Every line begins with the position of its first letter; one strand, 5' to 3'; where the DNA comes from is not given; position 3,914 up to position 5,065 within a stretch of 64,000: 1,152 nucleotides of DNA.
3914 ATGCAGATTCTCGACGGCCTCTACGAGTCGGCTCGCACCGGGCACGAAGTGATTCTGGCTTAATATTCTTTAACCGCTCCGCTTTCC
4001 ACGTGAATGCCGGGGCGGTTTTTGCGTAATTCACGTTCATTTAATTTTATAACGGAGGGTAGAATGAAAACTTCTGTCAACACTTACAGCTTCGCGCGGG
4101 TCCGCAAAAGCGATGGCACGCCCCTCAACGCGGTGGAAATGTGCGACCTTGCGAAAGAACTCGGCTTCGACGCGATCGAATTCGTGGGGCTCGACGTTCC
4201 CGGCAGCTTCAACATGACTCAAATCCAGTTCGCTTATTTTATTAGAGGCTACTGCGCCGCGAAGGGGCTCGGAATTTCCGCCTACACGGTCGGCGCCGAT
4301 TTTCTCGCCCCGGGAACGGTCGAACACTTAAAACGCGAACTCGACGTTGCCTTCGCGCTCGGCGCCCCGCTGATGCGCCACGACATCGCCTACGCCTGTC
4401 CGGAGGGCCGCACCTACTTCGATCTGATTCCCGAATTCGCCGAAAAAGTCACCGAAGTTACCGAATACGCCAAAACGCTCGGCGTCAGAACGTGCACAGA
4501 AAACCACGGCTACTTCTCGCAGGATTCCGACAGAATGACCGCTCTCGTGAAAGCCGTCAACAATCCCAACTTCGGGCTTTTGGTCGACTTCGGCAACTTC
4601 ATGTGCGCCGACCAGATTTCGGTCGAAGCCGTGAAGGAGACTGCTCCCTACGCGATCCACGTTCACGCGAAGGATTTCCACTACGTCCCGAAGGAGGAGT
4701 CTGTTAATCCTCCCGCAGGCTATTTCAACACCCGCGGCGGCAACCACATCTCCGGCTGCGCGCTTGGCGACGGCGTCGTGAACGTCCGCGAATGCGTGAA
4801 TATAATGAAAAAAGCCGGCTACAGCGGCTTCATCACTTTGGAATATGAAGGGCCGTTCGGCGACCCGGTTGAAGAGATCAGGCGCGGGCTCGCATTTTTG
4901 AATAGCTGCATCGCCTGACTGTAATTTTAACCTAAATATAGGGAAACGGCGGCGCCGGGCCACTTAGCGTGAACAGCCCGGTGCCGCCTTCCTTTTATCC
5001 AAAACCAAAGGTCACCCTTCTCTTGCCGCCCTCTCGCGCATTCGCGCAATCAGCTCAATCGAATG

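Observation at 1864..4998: TIM-barrel / Gfo-Idh-MocA dehydrogenase / TIM-barrel operon: candidate 3-keto-sugar (C-glycoside or anhydrosugar) catabolic module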

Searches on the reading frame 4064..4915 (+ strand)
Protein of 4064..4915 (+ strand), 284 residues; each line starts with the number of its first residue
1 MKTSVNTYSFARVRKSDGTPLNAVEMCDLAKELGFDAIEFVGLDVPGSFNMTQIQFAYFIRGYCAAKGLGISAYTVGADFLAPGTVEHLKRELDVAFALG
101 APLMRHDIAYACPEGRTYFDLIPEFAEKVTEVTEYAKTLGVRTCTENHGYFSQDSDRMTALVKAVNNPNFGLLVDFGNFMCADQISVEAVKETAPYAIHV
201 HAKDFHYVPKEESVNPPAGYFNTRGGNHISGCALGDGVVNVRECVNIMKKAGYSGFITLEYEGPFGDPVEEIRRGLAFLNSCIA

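Call 10: search_protein_families(library=pfam, proteins=[window:4064-4915:+], max_evalue=0.01)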
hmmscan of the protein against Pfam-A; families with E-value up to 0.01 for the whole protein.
window:4064-4915:+ (284 aa): 1 family
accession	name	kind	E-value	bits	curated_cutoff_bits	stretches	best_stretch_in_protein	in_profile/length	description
PF01261.30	AP_endonuc_2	-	2.9e-32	112.8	31.1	1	28-282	2-249/249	Xylose isomerase-like TIM barrel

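Call 11: search_protein_families(library=ncbifam, proteins=[window:4064-4915:+], max_evalue=0.01)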
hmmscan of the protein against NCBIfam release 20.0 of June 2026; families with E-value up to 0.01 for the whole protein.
window:4064-4915:+ (284 aa): 7 families
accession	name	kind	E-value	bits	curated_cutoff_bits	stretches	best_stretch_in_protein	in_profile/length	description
TIGR04379.1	myo_inos_iolE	equivalog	1.1e-07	31.7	290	1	124-262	130-267/290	myo-inosose-2 dehydratase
NF009688.0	PRK13209.1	subfamily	7.2e-06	25.2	317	1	124-205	135-217/286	L-ribulose-5-phosphate 3-epimerase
NF009689.0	PRK13210.1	subfamily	0.00033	19.9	200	1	124-280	131-276/286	L-ribulose-5-phosphate 3-epimerase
TIGR00542.1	hxl6Piso_put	equivalog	0.00034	20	272.15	1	124-261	130-249/279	L-ribulose-5-phosphate 3-epimerase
TIGR03234.1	OH-pyruv-isom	equivalog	0.00041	19.7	353.45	0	235-262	214-241/254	hydroxypyruvate isomerase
NF041099.2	keto_glucon_epim_IolO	equivalog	0.0012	18.3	300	0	29-204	29-213/269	5-keto-L-gluconate epimerase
NF007360.0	PRK09856.1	equivalog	0.0013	18.3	305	0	58-187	61-194/276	fructoselysine 3-epimerase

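Call 14: search_solved_structures(query=window:4064-4915:+, max_evalue=0.001)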
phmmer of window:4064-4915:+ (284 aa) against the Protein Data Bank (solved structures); distinct sequences matched with E-value up to 0.001: 9.
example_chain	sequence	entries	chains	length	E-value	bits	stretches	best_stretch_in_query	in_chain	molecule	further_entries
8z1i_A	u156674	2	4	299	1.7e-13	53.8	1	1-279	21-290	Art22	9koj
4ovx_A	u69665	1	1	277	1.8e-12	50.5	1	68-206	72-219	Xylose isomerase domain protein TIM barrel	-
3tva_A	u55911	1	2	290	5.1e-07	32.6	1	86-272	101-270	Xylose isomerase domain protein TIM barrel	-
7bvs_A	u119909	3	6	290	8.6e-05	25.3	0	71-263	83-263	Sugar phosphate isomerase/epimerase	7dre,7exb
7xrf_A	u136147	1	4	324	0.00024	23.8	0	5-181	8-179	AP_endonuc_2 domain-containing protein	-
7bvr_A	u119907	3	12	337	0.0003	23.5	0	5-181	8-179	AP_endonuc_2 domain-containing protein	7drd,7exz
3wqo_A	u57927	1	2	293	0.00075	22.2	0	85-259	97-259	Uncharacterized protein MJ1311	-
5zfs_A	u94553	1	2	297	0.00094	21.9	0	30-206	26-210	D-allulose-3-epimerase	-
8yeb_A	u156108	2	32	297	0.00095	21.9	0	30-206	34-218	Ketose 3-epimerase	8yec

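Call 34: find_homologous_proteins(query=window:4064-4915:+, max_evalue=1e-10)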
Query window:4064-4915:+ (284 aa): 2620 proteins with E <= 1e-10 among 3631 candidates; the best 120 are listed.
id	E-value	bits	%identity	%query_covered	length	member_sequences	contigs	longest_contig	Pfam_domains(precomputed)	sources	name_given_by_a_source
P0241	3.1e-189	645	99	100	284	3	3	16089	PF01261.31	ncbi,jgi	jgi:sugar phosphate isomerase/epimerase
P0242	5.1e-189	645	98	100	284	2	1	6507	PF01261.31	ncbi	-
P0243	5.8e-189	644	99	100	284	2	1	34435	PF01261.31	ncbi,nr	ncbi:MAG: sugar phosphate isomerase/epimerase [Clostridia bacterium]|nr:sugar phosphate isomerase/ep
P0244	1.5e-170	584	89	100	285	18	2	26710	PF01261.31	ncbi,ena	-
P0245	4.7e-138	477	73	99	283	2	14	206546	PF01261.31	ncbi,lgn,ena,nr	ncbi:MAG: sugar phosphate isomerase/epimerase [Clostridia bacterium]|nr:sugar phosphate isomerase/ep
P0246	1.2e-135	470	72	99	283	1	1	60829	PF01261.31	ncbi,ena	-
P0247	4.1e-135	468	72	99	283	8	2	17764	PF01261.31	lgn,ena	-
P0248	1.4e-134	466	72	99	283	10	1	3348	PF01261.31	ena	-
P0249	1.3e-133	463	72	99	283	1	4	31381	PF01261.31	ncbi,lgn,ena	-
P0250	3.7e-131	455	72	100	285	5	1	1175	PF01261.31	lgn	-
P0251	1.5e-124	433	71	91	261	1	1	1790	PF01261.31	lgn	-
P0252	2.0e-123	429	67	100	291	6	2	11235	PF01261.31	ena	-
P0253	2.2e-114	400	61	100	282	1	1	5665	PF01261.31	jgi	-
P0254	6.4e-114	398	61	100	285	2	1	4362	PF01261.31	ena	-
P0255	8.4e-114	398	62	100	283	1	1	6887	PF01261.31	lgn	-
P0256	3.2e-111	389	59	100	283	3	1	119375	PF01261.31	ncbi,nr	ncbi:MAG: sugar phosphate isomerase/epimerase [Clostridia bacterium]|nr:sugar phosphate isomerase/ep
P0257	2.6e-91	324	55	100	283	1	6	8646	PF01261.31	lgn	-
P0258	1.2e-90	322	54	100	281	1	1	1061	PF01261.31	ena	-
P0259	1.8e-89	318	52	100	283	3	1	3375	PF01261.31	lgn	-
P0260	4.0e-87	310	53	97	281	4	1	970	PF01261.31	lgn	-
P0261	1.1e-86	309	52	100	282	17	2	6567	PF01261.31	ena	-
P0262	1.5e-81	292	50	97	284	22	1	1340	PF01261.31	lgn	-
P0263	1.9e-80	288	50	97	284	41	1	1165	PF01261.31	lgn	-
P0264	5.0e-80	287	48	100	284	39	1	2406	PF01261.31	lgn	-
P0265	4.4e-79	284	48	100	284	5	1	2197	PF01261.31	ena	-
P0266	6.4e-79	283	49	97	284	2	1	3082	PF01261.31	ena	-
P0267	9.0e-79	283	49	99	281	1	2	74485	PF01261.31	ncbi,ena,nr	ncbi:MAG: sugar phosphate isomerase/epimerase [Clostridia bacterium]|nr:sugar phosphate isomerase/ep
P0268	6.1e-78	280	49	99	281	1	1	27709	PF01261.31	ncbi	-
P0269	2.8e-77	278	46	100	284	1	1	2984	PF01261.31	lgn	-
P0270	2.2e-76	275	48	99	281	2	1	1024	PF01261.31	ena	-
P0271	4.5e-76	274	47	99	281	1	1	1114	PF01261.31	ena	-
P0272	1.3e-75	273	48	99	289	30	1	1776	PF01261.31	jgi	jgi:sugar phosphate isomerase/epimerase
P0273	2.4e-75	272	48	93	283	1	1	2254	PF01261.31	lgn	-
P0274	7.4e-75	270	49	93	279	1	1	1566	PF01261.31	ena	-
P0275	1.2e-74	269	49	93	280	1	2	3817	PF01261.31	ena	-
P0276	2.3e-74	268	47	100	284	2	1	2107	PF01261.31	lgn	-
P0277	2.8e-74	268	46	98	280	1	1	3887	PF01261.31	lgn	-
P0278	2.8e-74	268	48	99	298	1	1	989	PF01261.31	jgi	jgi:sugar phosphate isomerase/epimerase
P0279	3.3e-74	268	58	76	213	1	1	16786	PF01261.31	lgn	-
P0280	3.7e-74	268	46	99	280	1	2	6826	PF01261.31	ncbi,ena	-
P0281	6.5e-74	267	46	99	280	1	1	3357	PF01261.31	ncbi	-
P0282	7.1e-74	267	46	98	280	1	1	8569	PF01261.31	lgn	-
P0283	7.1e-74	267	46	98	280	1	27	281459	PF01261.31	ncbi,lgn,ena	-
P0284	7.9e-74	267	46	99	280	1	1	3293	PF01261.31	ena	-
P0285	8.7e-74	267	46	98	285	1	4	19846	PF01261.31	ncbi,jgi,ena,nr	ncbi:MAG: sugar phosphate isomerase/epimerase [Ruminococcaceae bacterium]|nr:sugar phosphate isomera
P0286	8.7e-74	267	46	98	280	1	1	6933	PF01261.31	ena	-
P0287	9.1e-74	266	46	99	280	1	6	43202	PF01261.31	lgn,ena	-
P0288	1.3e-73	266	47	99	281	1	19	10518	PF01261.31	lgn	-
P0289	1.4e-73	266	46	99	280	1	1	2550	PF01261.31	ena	-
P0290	2.3e-73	265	46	98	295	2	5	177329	PF01261.31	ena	-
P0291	2.9e-73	265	45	99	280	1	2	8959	PF01261.31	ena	-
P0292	3.0e-73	265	48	99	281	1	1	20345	PF01261.31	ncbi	-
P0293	3.6e-73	265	46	100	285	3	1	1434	PF01261.31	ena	-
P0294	3.7e-73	264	44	99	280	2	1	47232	PF01261.31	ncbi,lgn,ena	-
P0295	8.0e-73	263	47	99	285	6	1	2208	PF01261.31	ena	-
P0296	8.7e-73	263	48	93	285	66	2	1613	PF01261.31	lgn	-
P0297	9.0e-73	263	48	93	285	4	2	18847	PF01261.31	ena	-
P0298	9.8e-73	263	45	99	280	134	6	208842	PF01261.31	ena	-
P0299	1.0e-72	263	48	99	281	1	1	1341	PF01261.31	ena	-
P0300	1.1e-72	263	48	99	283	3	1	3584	PF01261.31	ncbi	-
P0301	1.3e-72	263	45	99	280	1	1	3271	PF01261.31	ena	-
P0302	1.3e-72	263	45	99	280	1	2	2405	PF01261.31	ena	-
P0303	1.4e-72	263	45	99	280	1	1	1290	PF01261.31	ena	-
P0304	1.6e-72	262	46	99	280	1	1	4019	PF01261.31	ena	-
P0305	1.7e-72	262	46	98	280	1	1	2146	PF01261.31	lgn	-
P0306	2.2e-72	262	47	99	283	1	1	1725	PF01261.31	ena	-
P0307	2.3e-72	262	46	99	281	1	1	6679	PF01261.31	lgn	-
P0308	2.4e-72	262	46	99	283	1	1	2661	PF01261.31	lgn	-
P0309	2.4e-72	262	46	99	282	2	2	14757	PF01261.31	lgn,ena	-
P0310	2.5e-72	262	45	99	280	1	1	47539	PF01261.31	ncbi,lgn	-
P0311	2.5e-72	262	45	99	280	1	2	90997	PF01261.31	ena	-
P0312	2.5e-72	262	45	99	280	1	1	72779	PF01261.31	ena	-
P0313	3.5e-72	261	45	99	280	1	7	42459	PF01261.31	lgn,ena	-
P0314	3.5e-72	261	45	99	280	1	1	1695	PF01261.31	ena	-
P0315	3.6e-72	261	47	100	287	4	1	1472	PF01261.31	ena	-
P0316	4.4e-72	261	45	99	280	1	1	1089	PF01261.31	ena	-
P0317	4.4e-72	261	45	99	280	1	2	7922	PF01261.31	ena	-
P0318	4.4e-72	261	45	99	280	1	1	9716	PF01261.31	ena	-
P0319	5.0e-72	261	46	99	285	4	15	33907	PF01261.31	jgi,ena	-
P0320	5.1e-72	261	45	99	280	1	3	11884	PF01261.31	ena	-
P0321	5.3e-72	261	45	98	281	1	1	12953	PF01261.31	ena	-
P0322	5.3e-72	261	46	99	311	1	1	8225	PF01261.31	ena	-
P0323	5.6e-72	261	44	100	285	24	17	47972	PF01261.31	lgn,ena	-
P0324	6.5e-72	260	46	98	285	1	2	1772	PF01261.31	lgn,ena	-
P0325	7.1e-72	260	45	99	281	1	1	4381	PF01261.31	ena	-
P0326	8.0e-72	260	47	100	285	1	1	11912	PF01261.31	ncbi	-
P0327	9.1e-72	260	45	99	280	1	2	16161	PF01261.31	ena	-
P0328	9.5e-72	260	46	98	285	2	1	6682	PF01261.31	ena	-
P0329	1.1e-71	260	47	99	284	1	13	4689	PF01261.31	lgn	-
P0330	1.3e-71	259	45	99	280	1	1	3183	PF01261.31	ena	-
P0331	1.3e-71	259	47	93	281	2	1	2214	PF01261.31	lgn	-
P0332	1.3e-71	259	45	99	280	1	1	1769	PF01261.31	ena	-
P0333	1.5e-71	259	49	100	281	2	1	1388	PF01261.31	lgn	-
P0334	1.5e-71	259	47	99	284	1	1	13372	PF01261.31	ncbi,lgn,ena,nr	ncbi:MAG: sugar phosphate isomerase/epimerase [Clostridia bacterium]|nr:sugar phosphate isomerase/ep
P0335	1.6e-71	259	48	99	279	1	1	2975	PF01261.31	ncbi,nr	ncbi:hypothetical protein FACS189444_5990 [Spirochaetia bacterium]|nr:hypothetical protein FACS18944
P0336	1.6e-71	259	45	98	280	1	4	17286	PF01261.31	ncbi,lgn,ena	-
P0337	1.7e-71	259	45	99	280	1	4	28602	PF01261.31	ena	-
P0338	1.7e-71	259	48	100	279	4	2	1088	PF01261.31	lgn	-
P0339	1.8e-71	259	45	98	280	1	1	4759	PF01261.31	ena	-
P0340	1.8e-71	259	45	99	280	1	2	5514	PF01261.31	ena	-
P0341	1.8e-71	259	45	99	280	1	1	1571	PF01261.31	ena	-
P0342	1.9e-71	259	44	99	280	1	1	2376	PF01261.31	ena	-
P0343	1.9e-71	259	47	93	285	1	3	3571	PF01261.31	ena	-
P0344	1.9e-71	259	45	99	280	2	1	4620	PF01261.31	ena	-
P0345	1.9e-71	259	47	93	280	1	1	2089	PF01261.31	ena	-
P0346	2.1e-71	259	45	99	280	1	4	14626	PF01261.31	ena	-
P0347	2.3e-71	259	48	99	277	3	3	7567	PF01261.31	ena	-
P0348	2.3e-71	259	46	99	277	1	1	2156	PF01261.31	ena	-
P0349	2.3e-71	259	46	99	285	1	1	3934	PF01261.31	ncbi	-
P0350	2.4e-71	259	48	93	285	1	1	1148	PF01261.31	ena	-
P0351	2.6e-71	258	44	99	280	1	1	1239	PF01261.31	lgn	-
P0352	2.7e-71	258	46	100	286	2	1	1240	PF01261.31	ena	-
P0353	2.8e-71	258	46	99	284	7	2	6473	PF01261.31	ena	-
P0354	2.9e-71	258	45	99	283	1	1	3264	PF01261.31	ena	-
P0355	3.0e-71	258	47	93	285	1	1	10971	PF01261.31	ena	-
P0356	3.0e-71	258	46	100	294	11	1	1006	PF01261.31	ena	-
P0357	3.2e-71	258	45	99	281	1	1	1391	PF01261.31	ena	-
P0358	3.5e-71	258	46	99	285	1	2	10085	PF01261.31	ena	-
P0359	3.9e-71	258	47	93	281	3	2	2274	PF01261.31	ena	-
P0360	6.7e-71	257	46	100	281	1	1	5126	PF01261.31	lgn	-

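Call 40: search_solved_structures(query=A2, max_evalue=0.01)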
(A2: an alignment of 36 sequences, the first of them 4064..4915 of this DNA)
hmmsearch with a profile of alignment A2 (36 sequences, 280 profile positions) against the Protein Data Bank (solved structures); distinct sequences matched with E-value up to 0.01: 23.
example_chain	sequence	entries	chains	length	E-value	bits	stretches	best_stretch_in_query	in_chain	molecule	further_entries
8z1i_A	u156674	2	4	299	6.5e-29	104.4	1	1-278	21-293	Art22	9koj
4ovx_A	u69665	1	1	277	1.2e-23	87.1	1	3-206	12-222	Xylose isomerase domain protein TIM barrel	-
3cny_A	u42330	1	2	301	2.7e-10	43.3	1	85-276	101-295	Inositol catabolism protein IolE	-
7xrf_A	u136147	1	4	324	6.8e-10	42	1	2-104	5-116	AP_endonuc_2 domain-containing protein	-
7bvr_A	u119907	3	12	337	8.8e-10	41.6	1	2-104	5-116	AP_endonuc_2 domain-containing protein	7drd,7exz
3tva_A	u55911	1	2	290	2.3e-09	40.2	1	79-270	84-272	Xylose isomerase domain protein TIM barrel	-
7bvs_A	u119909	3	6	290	3.1e-09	39.8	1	2-176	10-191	Sugar phosphate isomerase/epimerase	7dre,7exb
3wqo_A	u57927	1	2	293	1.3e-08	37.8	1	25-202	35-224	Uncharacterized protein MJ1311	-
3cqh_A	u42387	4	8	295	1.4e-08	37.6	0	20-202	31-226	L-ribulose-5-phosphate 3-epimerase ulaE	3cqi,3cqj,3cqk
3dx5_A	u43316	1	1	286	2.7e-08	36.8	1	2-262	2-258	uncharacterized protein AsbF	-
1i60_A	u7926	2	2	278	5.9e-06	29.1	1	24-261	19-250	IOLI PROTEIN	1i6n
2zds_A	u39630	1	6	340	7e-06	28.8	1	116-277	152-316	Putative DNA-binding protein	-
9zmu_A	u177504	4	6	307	7.2e-06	28.8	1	23-263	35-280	Iole protein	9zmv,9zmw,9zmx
4kw2_A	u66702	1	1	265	7.5e-06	28.7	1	230-279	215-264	Uncharacterized protein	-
3p6l_A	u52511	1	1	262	1.9e-05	27.4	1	224-278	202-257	Sugar phosphate isomerase/epimerase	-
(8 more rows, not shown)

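Call 52: predict_structure(alignment_id=A2)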
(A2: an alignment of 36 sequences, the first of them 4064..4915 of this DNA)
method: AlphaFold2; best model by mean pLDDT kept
length: 284 residues; sequences in the alignment: 36
mean_pLDDT: 96.2   pTM: 0.92
mean pLDDT of the five models: 96.2, 96.0, 96.1, 95.7, 95.3
residues with pLDDT >= 90: 267; 70-90: 16; 50-70: 1; < 50: 0
segments of 3 or more residues with pLDDT < 50: none
pLDDT, mean of each block of 10 residues (from residue 1): 98 96 97 99 92 98 98 96 97 99 95 90 97 99 88 93 98 97 96 98 97 94 95 97 98 98 94 98 96
secondary structure, 60 per line:
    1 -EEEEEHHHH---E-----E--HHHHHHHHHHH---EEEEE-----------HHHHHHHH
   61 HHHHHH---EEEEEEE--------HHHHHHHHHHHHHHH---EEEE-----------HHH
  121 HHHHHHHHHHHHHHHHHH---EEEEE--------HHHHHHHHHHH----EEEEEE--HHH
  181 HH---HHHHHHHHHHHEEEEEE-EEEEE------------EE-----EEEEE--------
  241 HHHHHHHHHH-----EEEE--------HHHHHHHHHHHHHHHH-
elements in order: E2-6 H7-10 H23-33 E37-41 H53-66 E70-76 H85-99 E103-106 H118-138 E142-146 H155-165 E170-175 H178-182 H186-196 E197-202 E204-208 E228-232 H241-250 E256-259 H268-283

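Call 55: fold_search(model_id=the predicted structure, library=pdb)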
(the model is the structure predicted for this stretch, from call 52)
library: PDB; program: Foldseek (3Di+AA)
matches with E <= 10: 1805; with E <= 0.001: 289
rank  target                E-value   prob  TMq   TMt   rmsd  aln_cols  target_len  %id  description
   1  9koj_A                6.7e-19  1.00  0.82  0.83   3.3       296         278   22  Crystal structure of the isomerase Art22 (released 2025-07-30)
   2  8z1i_A                8.4e-19  1.00  0.80  0.82   3.1       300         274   22  Crystal structure of the isomerase Art22 with ethylene glycol (released 2025-04-16)
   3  8z1i_B                2.0e-18  1.00  0.80  0.83   3.2       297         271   22  Crystal structure of the isomerase Art22 with ethylene glycol (released 2025-04-16)
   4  2zds_B                9.3e-16  1.00  0.77  0.69   4.6       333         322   17  Crystal Structure of SCO6571 from Streptomyces coelicolor A3(2) (released 2008-12-02)
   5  2zds_A                2.7e-15  1.00  0.78  0.69   4.6       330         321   17  Crystal Structure of SCO6571 from Streptomyces coelicolor A3(2) (released 2008-12-02)
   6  3tva_A                2.8e-15  1.00  0.73  0.73   4.3       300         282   22  Crystal Structure of Xylose isomerase domain protein from Planctomyces limnophilus (released 2011-10-05)
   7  4ovx                  6.9e-15  1.00  0.75  0.78   5.2       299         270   21  Crystal structure of Xylose isomerase domain protein from Planctomyces limnophilus DSM 3776 (released 2014-02-12)
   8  3cqj_B                9.2e-15  1.00  0.71  0.73   4.6       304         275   16  Crystal Structure of L-xylulose-5-phosphate 3-epimerase UlaE (form B) complex with Zn2+ (released 2008-11-25)
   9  5tnv                  1.4e-14  1.00  0.73  0.68   5.0       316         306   21  Crystal Structure of a Xylose isomerase-like TIM barrel Protein from Mycobacterium smegmatis in Complex with Magnesium (released 2016-11-09)
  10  3tva_B                3.8e-14  1.00  0.74  0.76   3.8       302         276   19  Crystal Structure of Xylose isomerase domain protein from Planctomyces limnophilus (released 2011-10-05)
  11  8ro4_C                1.2e-13  1.00  0.73  0.63   5.3       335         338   18  The crystal structure of 2-hydroxy-3-keto-glucal hydratase AtHYD from A. tumefaciens (released 2024-08-07)
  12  3cqj_A                1.6e-13  1.00  0.73  0.74   4.3       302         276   16  Crystal Structure of L-xylulose-5-phosphate 3-epimerase UlaE (form B) complex with Zn2+ (released 2008-11-25)
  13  8ro4_A                1.7e-13  1.00  0.76  0.65   4.9       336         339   17  The crystal structure of 2-hydroxy-3-keto-glucal hydratase AtHYD from A. tumefaciens (released 2024-08-07)
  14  3cqi_A                3.5e-13  1.00  0.70  0.72   4.2       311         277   16  Crystal Structure of L-xylulose-5-phosphate 3-epimerase UlaE (form B) complex with sulfate (released 2008-11-25)
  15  3cqi_B                3.5e-13  1.00  0.68  0.71   4.5       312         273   17  Crystal Structure of L-xylulose-5-phosphate 3-epimerase UlaE (form B) complex with sulfate (released 2008-11-25)
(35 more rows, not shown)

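Call 56: find_encoding_contigs(protein=P0245, flank=10000, max_places=3)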
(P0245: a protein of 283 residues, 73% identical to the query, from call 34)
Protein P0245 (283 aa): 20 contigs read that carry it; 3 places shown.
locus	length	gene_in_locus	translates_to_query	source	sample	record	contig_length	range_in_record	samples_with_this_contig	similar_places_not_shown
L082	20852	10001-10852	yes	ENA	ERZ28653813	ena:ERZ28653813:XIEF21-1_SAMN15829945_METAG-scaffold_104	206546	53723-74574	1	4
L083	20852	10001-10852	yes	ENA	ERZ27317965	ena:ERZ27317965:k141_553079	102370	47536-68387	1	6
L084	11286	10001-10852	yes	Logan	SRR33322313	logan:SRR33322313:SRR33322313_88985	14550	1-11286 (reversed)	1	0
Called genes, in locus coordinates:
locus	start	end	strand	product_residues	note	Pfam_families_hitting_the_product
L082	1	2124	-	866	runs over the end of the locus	PF00403:HMA, PF00122:E1-E2_ATPase, PF00702:Hydrolase, PF08282:Hydrolase_3 (faint), PF00403:HMA (weak)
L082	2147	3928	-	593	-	-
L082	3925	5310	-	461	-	-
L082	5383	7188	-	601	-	PF00664:ABC_membrane, PF02463:SMC_N (faint), PF00005:ABC_tran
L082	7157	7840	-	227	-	PF01066:CDP-OH_P_transf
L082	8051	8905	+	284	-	PF01261:AP_endonuc_2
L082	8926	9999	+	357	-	PF01408:GFO_IDH_MocA, PF22725:GFO_IDH_MocA_C3, PF02894:GFO_IDH_MocA_C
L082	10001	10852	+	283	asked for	PF01261:AP_endonuc_2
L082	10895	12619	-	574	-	PF02463:SMC_N, PF13175:AAA_15 (faint), PF13476:AAA_23, PF13304:AAA_21 (faint)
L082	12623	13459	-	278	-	PF01513:NAD_kinase, PF20143:NAD_kinase_C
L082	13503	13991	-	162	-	PF00383:dCMP_cyt_deam_1, PF14437:MafB19-deam (weak)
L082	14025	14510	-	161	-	PF00149:Metallophos (weak), PF12850:Metallophos_2, PF14582:Metallophos_3 (faint)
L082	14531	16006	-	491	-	PF00370:FGGY_N, PF02782:FGGY_C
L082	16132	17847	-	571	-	PF00501:AMP-binding, PF13193:AMP-binding_C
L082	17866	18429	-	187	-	PF12844:HTH_19, PF01381:HTH_3, PF07883:Cupin_2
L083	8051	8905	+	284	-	PF01261:AP_endonuc_2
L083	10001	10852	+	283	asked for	PF01261:AP_endonuc_2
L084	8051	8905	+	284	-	PF01261:AP_endonuc_2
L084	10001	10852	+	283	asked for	PF01261:AP_endonuc_2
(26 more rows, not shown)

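Call 57: find_encoding_contigs(protein=P0283, flank=10000, max_places=3)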
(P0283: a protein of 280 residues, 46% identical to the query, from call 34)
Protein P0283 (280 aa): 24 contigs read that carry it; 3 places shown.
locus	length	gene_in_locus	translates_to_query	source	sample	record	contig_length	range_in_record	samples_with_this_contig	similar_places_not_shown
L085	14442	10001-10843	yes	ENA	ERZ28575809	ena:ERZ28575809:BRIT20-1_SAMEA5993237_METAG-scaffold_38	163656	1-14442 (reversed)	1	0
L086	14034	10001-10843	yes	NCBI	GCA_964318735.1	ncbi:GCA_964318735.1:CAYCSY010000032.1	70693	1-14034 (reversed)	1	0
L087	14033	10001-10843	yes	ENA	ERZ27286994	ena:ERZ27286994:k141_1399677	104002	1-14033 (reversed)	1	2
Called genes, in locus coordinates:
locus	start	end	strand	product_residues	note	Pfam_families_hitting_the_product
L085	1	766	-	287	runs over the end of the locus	PF00005:ABC_tran, PF13304:AAA_21 (faint), PF12399:BCA_ABC_TP_C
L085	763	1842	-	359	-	PF02653:BPD_transp_2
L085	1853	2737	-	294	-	PF02653:BPD_transp_2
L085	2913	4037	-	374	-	PF13433:Peripla_BP_5 (weak), PF13458:Peripla_BP_6, PF01094:ANF_receptor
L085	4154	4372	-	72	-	-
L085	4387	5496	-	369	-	PF03977:OAD_beta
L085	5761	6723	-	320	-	PF01081:Aldolase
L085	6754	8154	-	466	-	PF02614:UxaC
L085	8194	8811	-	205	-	PF00485:PRK, PF01712:dNK (faint), PF13207:AAA_17 (faint), PF13238:AAA_18, PF13401:AAA_22 (faint), PF13671:AAA_33 (weak)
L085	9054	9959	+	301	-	PF01261:AP_endonuc_2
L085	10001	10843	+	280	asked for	PF01261:AP_endonuc_2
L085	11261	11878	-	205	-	PF12535:Nudix_N, PF00293:NUDIX (weak)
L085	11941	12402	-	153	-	-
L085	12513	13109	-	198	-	PF00753:Lactamase_B (faint)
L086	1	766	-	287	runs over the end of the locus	PF00005:ABC_tran, PF13304:AAA_21 (faint), PF12399:BCA_ABC_TP_C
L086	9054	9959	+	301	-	PF01261:AP_endonuc_2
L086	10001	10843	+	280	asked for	PF01261:AP_endonuc_2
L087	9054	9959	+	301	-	PF01261:AP_endonuc_2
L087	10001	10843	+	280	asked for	PF01261:AP_endonuc_2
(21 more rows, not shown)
